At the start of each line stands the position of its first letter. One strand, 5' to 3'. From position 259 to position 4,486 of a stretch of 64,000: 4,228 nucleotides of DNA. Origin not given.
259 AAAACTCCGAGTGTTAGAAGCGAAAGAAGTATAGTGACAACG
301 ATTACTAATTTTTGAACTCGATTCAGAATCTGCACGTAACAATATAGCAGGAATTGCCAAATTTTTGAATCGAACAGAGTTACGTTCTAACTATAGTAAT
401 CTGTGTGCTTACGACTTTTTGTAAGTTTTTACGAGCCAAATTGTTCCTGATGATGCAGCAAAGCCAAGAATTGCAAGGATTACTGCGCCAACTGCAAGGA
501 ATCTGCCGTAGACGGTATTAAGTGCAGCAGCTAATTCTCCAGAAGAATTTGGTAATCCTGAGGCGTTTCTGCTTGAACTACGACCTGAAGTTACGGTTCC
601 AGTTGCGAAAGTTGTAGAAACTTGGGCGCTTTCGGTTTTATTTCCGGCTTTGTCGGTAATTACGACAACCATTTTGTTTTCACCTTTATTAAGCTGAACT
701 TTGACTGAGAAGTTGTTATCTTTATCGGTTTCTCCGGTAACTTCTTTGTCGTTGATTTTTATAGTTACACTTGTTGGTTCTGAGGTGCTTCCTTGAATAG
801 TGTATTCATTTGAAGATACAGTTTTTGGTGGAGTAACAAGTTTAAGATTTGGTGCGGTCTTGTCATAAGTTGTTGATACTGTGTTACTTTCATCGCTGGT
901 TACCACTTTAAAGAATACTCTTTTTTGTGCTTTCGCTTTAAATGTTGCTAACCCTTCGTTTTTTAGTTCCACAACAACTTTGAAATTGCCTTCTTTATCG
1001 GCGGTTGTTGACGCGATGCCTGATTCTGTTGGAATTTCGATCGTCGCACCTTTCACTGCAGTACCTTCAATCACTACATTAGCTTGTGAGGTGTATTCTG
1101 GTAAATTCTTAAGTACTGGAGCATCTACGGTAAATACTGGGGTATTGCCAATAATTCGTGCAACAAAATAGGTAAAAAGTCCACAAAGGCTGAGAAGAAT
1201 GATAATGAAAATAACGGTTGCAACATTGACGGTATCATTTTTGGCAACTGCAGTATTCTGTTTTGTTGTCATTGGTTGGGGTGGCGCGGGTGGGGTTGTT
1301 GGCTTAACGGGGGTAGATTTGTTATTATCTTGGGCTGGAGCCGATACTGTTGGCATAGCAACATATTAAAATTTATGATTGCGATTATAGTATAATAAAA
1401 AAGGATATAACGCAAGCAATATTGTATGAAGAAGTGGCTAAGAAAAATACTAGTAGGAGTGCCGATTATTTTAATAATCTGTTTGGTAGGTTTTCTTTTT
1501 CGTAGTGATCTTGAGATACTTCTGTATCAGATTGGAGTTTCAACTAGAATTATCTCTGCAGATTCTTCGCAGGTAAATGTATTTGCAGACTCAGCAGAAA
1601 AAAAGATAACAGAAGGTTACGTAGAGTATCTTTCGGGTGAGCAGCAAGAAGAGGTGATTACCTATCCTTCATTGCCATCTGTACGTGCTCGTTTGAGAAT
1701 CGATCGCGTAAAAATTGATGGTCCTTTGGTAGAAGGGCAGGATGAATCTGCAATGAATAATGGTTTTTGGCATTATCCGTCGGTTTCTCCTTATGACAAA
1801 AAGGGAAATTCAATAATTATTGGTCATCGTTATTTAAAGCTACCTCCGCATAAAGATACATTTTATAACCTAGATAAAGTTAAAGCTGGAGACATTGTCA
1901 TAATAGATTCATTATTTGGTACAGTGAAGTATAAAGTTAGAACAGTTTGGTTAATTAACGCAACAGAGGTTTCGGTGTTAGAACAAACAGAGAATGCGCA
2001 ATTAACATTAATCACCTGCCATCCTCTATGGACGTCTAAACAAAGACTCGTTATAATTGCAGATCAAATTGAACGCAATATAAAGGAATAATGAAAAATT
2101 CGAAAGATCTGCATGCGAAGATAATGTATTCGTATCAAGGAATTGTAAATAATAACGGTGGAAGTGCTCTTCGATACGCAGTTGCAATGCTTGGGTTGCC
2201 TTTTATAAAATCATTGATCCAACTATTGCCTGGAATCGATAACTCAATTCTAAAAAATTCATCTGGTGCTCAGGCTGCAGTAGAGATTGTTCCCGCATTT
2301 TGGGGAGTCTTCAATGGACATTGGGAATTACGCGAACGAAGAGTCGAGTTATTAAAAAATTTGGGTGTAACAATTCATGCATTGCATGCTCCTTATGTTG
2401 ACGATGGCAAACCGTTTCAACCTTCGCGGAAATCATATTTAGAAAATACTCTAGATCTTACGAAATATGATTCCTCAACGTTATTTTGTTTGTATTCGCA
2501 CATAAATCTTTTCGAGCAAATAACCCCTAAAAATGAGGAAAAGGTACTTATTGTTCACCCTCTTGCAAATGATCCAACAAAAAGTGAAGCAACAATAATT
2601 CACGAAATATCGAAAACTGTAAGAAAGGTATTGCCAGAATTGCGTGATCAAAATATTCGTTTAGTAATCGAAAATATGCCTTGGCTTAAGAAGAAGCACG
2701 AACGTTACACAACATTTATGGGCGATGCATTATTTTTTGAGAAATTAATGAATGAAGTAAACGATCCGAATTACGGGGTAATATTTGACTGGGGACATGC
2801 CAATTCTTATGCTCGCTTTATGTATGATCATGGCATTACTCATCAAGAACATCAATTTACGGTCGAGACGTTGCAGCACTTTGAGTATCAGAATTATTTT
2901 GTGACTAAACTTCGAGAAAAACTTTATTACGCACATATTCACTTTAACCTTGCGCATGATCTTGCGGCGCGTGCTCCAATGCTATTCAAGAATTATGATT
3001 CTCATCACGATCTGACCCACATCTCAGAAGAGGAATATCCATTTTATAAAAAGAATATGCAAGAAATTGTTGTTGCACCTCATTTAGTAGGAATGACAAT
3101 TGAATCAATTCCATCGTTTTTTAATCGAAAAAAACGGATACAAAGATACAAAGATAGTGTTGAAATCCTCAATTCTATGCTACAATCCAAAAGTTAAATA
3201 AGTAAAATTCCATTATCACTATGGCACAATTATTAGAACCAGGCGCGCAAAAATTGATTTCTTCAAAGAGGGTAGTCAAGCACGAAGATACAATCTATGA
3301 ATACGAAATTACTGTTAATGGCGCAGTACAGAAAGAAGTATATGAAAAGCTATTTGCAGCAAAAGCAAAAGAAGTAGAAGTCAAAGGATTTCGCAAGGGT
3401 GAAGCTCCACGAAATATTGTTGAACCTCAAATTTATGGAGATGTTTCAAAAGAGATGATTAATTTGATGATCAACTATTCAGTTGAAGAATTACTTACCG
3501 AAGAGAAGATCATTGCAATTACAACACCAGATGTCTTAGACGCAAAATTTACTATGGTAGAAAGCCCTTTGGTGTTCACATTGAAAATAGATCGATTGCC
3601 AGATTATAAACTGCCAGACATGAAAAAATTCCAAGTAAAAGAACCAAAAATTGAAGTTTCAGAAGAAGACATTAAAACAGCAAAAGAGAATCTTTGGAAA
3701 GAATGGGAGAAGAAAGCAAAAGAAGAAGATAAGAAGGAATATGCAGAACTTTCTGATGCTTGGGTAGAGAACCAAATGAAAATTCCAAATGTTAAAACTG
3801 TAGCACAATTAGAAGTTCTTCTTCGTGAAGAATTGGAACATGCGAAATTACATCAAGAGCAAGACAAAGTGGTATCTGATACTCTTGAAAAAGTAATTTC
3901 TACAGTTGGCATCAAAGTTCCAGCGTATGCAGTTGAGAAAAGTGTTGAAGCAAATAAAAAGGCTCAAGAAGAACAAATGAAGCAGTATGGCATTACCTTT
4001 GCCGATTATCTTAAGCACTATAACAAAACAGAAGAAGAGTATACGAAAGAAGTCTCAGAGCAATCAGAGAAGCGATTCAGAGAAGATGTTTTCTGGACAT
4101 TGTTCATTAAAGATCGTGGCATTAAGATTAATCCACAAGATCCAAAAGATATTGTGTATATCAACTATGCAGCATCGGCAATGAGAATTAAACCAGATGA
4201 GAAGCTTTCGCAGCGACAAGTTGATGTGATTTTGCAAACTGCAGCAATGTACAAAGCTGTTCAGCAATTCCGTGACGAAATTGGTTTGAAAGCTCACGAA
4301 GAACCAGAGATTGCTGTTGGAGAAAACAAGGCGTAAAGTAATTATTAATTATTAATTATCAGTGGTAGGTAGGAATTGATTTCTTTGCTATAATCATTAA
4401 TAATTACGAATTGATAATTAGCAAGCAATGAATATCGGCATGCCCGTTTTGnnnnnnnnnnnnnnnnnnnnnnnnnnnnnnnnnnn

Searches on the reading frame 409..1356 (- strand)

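Call 44: search_protein_families(library=pfam, proteins=[window:409-1356:-], max_evalue=0.0001)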
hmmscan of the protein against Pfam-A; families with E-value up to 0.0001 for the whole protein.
window:409-1356:- (315 aa): 3 families
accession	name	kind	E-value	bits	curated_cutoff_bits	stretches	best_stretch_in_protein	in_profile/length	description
PF09136.16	Glucodextran_B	-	3.2e-09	37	27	1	169-245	1-78/83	Glucodextranase, domain B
PF17936.7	Big_6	-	7.2e-09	36.2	27.6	1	178-247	8-80/83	Bacterial Ig domain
PF19077.6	Big_13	-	3.5e-06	27.9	27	1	184-249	30-99/102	Bacterial Ig-like domain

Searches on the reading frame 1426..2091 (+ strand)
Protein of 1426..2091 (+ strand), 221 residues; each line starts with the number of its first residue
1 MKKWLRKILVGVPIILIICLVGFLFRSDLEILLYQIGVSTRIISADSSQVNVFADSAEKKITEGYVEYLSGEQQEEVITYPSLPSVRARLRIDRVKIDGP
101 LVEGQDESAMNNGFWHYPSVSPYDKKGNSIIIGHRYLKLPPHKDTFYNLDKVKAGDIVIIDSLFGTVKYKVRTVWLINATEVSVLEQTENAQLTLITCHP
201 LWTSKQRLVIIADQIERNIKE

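Call 44: search_protein_families(library=pfam, proteins=[window:1426-2091:+], max_evalue=0.0001)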
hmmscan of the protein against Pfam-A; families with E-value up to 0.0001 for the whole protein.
window:1426-2091:+ (221 aa): 1 family
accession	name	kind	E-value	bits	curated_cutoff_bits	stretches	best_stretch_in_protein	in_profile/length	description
PF04203.18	Sortase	-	1.7e-25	89.6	26.6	1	90-213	1-123/125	Sortase domain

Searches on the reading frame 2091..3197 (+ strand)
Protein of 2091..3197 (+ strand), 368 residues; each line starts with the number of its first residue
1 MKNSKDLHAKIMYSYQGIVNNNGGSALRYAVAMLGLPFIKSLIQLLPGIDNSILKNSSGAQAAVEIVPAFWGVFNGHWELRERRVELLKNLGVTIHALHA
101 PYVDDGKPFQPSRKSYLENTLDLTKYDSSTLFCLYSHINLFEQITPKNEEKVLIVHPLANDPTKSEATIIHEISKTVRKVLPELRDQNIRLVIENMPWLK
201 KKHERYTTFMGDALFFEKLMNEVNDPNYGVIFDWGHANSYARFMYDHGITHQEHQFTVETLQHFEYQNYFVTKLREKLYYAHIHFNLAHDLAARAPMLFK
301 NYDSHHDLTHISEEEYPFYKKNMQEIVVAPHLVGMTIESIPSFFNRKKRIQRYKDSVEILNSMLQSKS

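Call 44: search_protein_families(library=pfam, proteins=[window:2091-3197:+], max_evalue=0.0001)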
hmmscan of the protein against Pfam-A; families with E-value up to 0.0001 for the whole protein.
window:2091-3197:+ (368 aa): 1 family
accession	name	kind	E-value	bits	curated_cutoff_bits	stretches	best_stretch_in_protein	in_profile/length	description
PF01261.30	AP_endonuc_2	-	2.5e-10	40.9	31.1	1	151-286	83-186/249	Xylose isomerase-like TIM barrel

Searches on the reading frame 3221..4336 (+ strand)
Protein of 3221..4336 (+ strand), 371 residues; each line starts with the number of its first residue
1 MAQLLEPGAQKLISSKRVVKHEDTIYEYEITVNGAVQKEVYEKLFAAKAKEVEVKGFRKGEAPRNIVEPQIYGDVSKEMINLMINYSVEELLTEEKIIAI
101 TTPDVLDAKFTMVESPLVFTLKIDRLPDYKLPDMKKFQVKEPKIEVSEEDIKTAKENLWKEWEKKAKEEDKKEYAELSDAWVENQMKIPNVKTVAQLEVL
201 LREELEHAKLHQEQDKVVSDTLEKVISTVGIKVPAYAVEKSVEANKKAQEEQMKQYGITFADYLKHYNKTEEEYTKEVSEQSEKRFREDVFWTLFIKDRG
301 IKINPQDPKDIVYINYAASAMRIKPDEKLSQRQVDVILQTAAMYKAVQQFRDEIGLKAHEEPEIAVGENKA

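Call 44: search_protein_families(library=pfam, proteins=[window:3221-4336:+], max_evalue=0.0001)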
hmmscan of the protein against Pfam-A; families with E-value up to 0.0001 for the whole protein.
window:3221-4336:+ (371 aa): 2 families
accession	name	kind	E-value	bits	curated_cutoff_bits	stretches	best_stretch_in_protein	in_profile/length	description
PF05697.18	Trigger_N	-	1.3e-23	84.3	22.2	1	18-157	5-143/144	Bacterial trigger factor protein (TF)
PF05698.19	Trigger_C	-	3.4e-11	43.9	22.7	1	193-327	1-133/162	Bacterial trigger factor protein (TF) C-terminus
